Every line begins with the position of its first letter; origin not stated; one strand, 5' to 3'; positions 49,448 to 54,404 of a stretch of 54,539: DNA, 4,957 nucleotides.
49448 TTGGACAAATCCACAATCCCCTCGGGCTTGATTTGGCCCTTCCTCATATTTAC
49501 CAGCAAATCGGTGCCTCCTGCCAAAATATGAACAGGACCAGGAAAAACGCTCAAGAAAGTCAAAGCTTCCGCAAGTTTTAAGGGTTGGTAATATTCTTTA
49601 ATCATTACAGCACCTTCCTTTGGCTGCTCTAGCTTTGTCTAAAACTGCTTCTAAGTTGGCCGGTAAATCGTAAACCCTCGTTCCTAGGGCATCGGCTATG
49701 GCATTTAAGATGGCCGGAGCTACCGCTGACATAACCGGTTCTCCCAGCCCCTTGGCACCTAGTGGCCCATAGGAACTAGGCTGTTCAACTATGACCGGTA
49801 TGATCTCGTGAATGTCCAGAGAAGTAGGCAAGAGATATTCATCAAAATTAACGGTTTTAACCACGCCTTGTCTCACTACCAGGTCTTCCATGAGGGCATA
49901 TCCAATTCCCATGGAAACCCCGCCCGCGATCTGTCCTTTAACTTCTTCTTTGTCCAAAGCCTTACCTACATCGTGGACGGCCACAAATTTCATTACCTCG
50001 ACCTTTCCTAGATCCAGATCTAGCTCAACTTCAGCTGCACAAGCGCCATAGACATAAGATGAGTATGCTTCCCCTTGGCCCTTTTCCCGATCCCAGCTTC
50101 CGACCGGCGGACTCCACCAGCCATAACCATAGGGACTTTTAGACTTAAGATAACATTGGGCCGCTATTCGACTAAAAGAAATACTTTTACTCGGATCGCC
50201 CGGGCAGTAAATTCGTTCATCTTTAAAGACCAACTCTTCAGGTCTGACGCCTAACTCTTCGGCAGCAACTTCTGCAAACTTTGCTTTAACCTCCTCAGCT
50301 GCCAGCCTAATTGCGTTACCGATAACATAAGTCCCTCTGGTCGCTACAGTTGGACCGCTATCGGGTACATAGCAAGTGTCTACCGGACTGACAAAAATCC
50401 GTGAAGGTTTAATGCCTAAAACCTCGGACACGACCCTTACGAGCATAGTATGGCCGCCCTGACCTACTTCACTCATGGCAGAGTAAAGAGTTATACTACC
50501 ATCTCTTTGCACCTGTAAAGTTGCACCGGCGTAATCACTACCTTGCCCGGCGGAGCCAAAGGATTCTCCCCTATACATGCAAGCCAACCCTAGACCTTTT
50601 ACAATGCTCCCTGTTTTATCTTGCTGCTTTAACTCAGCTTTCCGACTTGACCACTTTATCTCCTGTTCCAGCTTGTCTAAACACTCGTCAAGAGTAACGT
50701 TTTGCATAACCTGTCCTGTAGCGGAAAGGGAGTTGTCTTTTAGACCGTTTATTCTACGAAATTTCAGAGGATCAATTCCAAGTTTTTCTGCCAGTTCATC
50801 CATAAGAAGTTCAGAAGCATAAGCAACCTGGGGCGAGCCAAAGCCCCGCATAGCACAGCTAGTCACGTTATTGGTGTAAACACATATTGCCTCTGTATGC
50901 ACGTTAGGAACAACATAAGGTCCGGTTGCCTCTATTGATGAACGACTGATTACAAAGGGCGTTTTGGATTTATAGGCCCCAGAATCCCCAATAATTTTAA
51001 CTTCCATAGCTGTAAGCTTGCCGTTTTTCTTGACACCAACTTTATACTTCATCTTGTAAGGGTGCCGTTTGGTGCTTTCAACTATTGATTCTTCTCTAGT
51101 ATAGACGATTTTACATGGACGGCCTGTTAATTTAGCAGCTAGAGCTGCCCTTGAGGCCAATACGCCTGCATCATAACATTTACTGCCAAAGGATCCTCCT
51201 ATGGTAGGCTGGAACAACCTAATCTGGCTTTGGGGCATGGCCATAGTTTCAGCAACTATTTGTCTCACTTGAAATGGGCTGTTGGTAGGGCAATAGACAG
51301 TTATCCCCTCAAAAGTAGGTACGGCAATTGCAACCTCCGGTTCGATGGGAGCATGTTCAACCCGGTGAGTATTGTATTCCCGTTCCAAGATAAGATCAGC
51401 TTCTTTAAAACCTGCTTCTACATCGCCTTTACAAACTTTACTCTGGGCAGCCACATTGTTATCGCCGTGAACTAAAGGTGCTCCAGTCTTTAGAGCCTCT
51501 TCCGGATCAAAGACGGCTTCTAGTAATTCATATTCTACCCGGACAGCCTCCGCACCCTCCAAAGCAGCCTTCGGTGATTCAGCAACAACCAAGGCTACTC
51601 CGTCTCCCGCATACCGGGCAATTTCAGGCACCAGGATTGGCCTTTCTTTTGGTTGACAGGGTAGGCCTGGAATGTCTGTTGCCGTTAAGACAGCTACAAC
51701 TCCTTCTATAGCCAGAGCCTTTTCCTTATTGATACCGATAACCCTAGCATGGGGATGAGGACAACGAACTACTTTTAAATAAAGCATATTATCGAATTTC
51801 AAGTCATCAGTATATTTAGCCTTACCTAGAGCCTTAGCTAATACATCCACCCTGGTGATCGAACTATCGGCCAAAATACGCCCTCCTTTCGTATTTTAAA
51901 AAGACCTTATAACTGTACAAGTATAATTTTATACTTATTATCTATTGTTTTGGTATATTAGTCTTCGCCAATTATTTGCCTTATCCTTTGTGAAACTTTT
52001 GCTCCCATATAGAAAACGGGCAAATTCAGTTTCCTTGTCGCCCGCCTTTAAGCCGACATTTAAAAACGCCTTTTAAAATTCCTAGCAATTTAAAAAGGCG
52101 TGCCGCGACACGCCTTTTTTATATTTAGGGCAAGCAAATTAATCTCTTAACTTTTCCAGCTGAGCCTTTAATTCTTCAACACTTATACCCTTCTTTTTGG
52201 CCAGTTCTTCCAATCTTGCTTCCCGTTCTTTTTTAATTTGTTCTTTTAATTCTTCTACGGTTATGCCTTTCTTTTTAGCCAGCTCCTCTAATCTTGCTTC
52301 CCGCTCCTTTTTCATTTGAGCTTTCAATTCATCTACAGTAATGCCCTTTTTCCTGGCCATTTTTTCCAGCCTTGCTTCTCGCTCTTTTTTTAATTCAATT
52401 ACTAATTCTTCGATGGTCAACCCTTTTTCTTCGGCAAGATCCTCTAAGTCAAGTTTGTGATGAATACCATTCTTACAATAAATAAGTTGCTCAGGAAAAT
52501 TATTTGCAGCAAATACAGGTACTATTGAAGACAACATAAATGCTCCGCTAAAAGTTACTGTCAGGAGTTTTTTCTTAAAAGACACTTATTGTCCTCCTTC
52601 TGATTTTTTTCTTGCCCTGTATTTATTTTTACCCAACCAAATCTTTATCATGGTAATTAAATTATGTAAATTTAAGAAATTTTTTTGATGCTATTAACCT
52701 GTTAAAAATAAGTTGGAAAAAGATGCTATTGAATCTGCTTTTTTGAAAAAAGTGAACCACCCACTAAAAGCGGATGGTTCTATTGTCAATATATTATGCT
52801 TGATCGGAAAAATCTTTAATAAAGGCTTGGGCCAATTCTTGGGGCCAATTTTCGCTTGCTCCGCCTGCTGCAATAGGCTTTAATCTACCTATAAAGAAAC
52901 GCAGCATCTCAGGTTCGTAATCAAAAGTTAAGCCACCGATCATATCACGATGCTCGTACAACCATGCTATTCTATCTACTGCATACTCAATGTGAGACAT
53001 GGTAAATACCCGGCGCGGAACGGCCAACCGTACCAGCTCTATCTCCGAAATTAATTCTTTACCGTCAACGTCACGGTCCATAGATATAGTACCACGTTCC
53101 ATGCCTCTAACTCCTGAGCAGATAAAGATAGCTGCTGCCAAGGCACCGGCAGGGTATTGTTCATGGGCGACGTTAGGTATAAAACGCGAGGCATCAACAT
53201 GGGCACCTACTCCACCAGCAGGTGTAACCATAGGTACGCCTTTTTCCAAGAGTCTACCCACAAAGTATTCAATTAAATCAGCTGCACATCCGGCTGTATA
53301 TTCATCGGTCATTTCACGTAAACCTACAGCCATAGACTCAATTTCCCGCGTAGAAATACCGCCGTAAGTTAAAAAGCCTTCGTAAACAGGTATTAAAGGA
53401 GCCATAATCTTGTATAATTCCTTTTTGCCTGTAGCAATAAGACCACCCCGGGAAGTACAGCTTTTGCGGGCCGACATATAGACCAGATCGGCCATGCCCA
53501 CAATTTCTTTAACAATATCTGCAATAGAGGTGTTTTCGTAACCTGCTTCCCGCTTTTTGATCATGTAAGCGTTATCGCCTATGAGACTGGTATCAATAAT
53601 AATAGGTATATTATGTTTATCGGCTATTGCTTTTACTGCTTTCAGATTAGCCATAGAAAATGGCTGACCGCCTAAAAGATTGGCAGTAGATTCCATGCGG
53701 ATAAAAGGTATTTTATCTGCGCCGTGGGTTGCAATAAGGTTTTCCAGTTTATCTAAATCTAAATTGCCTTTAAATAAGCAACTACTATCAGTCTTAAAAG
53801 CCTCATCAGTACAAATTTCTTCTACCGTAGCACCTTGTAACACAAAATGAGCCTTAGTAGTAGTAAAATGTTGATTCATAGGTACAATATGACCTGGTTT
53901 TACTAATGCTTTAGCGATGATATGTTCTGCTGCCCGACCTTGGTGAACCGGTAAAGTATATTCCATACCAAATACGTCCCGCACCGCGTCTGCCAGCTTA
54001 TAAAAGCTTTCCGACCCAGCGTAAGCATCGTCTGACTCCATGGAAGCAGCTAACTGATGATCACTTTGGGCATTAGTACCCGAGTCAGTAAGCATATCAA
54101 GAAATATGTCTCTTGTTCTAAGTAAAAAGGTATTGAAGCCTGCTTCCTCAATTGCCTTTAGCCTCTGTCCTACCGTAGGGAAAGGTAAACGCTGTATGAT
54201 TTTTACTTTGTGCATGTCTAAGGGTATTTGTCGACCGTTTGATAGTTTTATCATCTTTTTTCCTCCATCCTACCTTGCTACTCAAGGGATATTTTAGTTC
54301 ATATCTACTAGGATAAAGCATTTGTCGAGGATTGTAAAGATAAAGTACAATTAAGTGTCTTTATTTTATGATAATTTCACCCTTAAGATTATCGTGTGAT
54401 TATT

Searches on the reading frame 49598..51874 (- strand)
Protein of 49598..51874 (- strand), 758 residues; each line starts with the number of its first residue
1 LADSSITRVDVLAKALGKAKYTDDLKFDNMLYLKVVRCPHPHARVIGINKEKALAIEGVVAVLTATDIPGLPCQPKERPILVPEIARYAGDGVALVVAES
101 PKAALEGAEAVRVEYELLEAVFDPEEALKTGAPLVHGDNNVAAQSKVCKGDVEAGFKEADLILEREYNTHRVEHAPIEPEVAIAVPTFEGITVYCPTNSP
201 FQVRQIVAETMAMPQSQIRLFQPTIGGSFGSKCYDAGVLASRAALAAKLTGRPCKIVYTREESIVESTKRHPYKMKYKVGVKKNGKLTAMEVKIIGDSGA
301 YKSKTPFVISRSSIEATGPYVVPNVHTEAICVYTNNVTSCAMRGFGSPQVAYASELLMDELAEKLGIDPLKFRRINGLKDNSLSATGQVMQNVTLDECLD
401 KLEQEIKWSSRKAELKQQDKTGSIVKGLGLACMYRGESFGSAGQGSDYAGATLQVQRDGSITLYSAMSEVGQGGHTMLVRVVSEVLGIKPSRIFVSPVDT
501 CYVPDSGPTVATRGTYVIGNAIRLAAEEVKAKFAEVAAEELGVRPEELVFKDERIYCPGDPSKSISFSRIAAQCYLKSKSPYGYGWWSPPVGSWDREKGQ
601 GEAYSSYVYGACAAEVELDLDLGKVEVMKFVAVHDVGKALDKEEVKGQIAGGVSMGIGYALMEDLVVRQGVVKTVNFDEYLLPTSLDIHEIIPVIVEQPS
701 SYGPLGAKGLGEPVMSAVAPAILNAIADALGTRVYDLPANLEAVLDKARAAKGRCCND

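Call 48: search_protein_families(library=pfam, proteins=[window:49598-51874:-], max_evalue=0.000001)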
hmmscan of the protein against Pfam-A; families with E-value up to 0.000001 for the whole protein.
window:49598-51874:- (758 aa): 3 families
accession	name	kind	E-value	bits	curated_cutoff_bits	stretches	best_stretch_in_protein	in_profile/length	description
PF02738.23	MoCoBD_1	-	5.6e-83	278.2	27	1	138-376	6-243/244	Molybdopterin cofactor-binding domain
PF20256.3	MoCoBD_2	-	7e-80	269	27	1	401-688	1-282/283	Molybdopterin cofactor-binding domain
PF01315.27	Ald_Xan_dh_C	-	6.2e-26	91.3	31.3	1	17-118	2-109/110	Aldehyde oxidase and xanthine dehydrogenase, a/b hammerhead domain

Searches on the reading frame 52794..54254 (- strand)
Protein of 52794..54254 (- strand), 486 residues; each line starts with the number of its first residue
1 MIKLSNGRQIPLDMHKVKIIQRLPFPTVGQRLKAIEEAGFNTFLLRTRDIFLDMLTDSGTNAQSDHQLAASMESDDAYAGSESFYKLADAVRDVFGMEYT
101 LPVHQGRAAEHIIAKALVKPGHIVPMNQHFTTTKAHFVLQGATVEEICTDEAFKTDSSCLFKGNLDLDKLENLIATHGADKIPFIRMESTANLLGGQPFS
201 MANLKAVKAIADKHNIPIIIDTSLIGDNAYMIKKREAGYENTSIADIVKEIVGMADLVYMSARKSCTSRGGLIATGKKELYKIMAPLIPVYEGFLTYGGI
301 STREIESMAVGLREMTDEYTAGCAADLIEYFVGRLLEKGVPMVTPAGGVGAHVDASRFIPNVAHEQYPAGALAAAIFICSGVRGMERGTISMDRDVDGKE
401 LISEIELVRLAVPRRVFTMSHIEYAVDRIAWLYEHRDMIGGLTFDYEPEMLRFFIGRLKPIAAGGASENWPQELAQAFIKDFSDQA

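Call 48: search_protein_families(library=pfam, proteins=[window:52794-54254:-], max_evalue=0.000001)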
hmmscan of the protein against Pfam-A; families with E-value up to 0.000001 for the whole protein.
window:52794-54254:- (486 aa): 1 family
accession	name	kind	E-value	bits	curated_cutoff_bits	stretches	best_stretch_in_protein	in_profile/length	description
PF01212.27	Beta_elim_lyase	-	4.5e-56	190.7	27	1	53-425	1-285/288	Beta-eliminating lyase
